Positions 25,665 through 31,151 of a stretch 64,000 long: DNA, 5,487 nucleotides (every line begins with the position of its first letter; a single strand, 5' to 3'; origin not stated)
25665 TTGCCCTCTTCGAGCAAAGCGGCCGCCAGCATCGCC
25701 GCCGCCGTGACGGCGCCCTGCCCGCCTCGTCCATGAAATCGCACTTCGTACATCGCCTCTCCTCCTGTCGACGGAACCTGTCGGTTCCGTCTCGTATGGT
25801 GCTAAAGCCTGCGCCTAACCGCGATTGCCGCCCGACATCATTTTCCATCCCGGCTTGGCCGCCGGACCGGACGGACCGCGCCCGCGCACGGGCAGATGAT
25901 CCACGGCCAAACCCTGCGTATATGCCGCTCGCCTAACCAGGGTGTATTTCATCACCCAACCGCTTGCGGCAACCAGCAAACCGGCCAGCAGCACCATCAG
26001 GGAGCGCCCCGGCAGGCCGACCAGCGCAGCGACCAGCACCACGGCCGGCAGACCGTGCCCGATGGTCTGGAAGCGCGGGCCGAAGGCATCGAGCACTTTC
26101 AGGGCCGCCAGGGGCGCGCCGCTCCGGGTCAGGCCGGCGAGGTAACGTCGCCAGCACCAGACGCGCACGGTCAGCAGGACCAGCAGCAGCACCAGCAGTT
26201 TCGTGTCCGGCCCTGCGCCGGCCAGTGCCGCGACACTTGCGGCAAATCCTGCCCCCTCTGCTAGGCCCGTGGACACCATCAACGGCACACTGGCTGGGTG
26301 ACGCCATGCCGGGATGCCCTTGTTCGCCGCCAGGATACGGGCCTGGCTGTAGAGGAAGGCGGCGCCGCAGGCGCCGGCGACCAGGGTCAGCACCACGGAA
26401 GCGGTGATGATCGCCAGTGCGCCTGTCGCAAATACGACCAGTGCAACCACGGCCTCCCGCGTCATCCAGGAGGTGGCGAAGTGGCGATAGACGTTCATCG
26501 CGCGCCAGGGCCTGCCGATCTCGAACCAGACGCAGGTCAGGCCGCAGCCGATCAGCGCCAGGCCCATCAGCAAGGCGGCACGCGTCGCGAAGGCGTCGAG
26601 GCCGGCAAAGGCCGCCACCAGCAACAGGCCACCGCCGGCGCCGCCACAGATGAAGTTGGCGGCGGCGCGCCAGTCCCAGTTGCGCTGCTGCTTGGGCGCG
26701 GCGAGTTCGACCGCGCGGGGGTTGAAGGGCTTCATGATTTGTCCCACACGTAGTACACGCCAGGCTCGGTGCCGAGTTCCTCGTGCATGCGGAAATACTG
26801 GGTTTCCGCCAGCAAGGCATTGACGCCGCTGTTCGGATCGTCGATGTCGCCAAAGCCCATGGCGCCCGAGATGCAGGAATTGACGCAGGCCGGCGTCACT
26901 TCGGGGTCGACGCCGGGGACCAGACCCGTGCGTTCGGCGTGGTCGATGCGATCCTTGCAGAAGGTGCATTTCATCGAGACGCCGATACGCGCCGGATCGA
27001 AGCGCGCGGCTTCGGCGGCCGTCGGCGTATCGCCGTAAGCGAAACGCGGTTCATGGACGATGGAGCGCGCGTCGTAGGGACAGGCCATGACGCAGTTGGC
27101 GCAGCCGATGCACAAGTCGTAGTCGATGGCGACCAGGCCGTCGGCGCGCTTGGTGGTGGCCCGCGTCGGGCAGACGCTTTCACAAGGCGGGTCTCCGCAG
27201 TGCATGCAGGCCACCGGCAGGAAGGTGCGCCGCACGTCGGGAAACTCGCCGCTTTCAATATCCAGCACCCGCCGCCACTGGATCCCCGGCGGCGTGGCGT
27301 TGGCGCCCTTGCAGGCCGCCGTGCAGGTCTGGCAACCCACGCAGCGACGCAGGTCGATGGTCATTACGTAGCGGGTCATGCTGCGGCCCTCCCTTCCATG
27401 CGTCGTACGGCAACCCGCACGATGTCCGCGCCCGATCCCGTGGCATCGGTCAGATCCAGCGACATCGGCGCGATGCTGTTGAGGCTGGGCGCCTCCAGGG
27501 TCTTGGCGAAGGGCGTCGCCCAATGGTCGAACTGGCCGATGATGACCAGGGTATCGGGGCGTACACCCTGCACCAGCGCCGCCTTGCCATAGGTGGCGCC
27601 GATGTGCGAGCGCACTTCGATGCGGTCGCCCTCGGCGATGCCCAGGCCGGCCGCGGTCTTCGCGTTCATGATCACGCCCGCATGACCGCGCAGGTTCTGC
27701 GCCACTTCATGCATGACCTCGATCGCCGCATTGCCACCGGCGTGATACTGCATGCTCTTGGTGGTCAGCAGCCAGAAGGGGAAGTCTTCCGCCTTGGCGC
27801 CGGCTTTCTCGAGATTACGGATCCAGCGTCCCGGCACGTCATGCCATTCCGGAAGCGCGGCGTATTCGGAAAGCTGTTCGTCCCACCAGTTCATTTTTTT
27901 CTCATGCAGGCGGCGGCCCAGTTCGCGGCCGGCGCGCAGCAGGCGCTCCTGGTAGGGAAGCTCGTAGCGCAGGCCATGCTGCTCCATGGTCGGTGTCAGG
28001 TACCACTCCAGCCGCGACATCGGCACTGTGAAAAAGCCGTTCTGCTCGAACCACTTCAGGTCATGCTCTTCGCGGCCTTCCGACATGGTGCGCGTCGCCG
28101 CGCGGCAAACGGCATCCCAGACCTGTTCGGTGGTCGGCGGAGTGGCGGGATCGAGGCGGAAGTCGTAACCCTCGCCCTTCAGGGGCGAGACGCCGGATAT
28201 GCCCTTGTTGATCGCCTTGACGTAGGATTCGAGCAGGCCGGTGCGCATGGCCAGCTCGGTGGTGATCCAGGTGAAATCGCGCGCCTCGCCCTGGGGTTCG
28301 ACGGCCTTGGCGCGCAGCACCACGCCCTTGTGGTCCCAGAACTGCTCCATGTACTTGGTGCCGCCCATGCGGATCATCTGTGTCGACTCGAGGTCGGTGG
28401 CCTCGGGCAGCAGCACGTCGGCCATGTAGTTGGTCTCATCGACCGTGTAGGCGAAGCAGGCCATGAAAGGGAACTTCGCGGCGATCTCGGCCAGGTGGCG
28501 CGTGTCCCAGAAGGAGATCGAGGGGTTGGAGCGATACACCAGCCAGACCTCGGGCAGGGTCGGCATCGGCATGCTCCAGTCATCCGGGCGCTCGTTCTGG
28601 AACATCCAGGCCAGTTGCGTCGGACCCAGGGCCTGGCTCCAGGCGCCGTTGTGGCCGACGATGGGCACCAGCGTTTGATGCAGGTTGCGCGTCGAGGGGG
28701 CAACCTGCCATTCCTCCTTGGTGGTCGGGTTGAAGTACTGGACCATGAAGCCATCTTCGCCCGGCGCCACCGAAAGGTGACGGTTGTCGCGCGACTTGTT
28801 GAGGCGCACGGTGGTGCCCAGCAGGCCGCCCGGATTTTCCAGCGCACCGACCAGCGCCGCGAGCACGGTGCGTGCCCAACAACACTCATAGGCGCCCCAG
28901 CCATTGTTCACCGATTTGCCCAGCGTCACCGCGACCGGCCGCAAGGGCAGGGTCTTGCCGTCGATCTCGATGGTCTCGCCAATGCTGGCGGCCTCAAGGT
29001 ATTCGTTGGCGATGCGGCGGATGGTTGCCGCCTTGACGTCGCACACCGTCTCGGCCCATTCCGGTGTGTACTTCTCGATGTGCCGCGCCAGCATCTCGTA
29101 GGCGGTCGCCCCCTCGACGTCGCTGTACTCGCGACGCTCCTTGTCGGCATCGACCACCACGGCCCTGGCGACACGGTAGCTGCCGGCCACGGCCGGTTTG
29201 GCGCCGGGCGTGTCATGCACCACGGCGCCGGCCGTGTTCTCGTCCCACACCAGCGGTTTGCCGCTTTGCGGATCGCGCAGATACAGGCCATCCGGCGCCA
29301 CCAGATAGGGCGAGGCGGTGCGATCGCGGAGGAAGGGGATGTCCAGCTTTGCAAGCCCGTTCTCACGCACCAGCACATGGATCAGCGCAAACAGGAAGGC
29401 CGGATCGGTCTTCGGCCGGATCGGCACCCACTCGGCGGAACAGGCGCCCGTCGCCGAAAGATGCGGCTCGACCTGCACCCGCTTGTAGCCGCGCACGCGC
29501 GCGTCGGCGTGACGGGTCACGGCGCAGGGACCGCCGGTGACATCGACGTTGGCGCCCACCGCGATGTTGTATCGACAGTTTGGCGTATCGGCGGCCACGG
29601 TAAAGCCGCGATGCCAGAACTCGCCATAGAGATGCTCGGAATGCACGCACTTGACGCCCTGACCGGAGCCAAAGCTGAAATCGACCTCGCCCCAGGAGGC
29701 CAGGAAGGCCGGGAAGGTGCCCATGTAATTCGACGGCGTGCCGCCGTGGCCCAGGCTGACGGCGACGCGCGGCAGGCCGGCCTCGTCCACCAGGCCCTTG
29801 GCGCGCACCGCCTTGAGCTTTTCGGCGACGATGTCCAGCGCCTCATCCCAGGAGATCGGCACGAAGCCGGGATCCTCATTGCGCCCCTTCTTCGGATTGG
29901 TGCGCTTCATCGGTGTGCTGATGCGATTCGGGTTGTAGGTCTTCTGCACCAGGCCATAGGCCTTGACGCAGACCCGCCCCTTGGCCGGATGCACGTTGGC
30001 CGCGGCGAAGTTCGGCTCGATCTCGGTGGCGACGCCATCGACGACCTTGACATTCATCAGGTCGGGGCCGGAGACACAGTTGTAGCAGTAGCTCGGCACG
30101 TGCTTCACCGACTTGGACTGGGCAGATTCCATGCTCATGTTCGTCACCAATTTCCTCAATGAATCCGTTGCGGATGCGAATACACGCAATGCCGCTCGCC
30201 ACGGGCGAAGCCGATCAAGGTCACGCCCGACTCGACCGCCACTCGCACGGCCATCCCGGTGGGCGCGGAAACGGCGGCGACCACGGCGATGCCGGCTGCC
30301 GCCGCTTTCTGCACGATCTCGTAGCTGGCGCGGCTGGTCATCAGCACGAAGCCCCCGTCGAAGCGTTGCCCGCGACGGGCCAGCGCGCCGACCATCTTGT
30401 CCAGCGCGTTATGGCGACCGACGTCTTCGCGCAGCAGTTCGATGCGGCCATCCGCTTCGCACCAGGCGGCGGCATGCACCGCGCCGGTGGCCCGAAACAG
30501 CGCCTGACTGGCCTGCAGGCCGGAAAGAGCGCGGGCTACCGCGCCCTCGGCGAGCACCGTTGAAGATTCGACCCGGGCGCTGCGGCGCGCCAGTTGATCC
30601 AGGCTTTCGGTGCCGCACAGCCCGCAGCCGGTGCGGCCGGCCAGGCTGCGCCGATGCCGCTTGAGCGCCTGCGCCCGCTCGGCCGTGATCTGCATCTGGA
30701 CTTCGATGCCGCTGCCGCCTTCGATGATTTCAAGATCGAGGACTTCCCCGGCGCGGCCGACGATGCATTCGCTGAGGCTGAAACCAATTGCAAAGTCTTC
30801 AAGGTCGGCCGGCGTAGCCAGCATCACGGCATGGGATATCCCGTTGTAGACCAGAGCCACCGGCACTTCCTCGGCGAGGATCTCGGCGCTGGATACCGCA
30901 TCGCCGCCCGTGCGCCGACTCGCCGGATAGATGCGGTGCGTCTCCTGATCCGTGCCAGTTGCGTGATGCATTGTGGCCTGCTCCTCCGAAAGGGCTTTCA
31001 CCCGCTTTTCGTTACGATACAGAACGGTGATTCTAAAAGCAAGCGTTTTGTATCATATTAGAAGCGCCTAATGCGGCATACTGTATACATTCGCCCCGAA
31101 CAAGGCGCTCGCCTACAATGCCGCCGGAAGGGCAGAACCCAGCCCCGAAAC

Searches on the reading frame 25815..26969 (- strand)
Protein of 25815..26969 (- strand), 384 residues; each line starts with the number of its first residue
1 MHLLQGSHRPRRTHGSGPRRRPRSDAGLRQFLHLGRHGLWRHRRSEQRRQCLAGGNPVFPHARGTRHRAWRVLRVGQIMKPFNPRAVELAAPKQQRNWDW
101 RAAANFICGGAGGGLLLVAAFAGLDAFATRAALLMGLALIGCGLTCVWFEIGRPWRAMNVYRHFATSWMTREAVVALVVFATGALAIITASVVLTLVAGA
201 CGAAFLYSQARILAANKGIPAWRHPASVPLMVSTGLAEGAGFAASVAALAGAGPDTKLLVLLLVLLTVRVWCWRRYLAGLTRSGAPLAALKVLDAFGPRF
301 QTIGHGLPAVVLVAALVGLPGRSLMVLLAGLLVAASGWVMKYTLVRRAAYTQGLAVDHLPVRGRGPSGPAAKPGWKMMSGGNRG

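Call 47: search_protein_families(library=pfam, proteins=[window:25815-26969:-], max_evalue=0.00001)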
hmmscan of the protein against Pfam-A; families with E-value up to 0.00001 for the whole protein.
window:25815-26969:- (384 aa): 1 family
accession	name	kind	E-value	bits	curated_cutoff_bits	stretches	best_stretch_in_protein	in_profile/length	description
PF04976.17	DmsC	-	3.8e-06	27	22.3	1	132-266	46-189/275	DMSO reductase anchor subunit (DmsC)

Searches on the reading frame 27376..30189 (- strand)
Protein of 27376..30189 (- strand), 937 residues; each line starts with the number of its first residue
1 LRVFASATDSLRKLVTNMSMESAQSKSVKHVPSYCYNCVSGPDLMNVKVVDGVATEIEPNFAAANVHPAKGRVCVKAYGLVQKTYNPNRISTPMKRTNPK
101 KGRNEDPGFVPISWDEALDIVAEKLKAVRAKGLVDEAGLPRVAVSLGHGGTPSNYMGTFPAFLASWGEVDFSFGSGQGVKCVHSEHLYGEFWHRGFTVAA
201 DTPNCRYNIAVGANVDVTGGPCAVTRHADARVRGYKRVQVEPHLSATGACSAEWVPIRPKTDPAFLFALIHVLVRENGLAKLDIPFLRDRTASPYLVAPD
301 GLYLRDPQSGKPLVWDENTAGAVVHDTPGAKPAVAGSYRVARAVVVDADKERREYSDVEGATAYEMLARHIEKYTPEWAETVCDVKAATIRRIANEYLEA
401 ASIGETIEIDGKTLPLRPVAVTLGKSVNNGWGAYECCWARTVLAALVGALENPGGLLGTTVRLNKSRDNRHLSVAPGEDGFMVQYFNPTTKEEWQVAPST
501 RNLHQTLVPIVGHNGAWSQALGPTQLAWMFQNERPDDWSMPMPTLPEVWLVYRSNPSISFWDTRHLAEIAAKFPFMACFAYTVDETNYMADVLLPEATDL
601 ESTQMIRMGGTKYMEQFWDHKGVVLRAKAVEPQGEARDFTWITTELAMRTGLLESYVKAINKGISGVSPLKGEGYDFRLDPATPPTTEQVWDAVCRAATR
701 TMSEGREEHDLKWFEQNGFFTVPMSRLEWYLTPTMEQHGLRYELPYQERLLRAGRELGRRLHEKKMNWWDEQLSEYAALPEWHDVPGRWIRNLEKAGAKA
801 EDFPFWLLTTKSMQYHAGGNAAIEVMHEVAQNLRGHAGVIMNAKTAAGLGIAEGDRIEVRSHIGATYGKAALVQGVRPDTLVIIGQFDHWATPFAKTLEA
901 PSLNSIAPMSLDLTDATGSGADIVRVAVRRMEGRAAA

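Call 47: search_protein_families(library=pfam, proteins=[window:27376-30189:-], max_evalue=0.00001)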
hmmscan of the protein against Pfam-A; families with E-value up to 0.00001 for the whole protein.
window:27376-30189:- (937 aa): 2 families
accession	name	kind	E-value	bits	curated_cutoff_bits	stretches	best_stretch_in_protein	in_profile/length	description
PF00384.28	Molybdopterin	-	3.3e-24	86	24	1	89-647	1-351/353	Molybdopterin oxidoreductase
PF01568.27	Molydop_binding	-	1.3e-09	38.5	26.8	1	830-906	24-92/110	Molydopterin dinucleotide binding domain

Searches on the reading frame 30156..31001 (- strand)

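Call 48: search_protein_families(library=pfam, proteins=[window:30156-31001:-], max_evalue=0.00001)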
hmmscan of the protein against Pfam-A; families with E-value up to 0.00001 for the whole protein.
window:30156-31001:- (281 aa): 1 family
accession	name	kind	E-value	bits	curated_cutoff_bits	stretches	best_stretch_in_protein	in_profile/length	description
PF02634.21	FdhD-NarQ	-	3.2e-76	256.6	27.2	1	43-280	1-236/237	FdhD/NarQ family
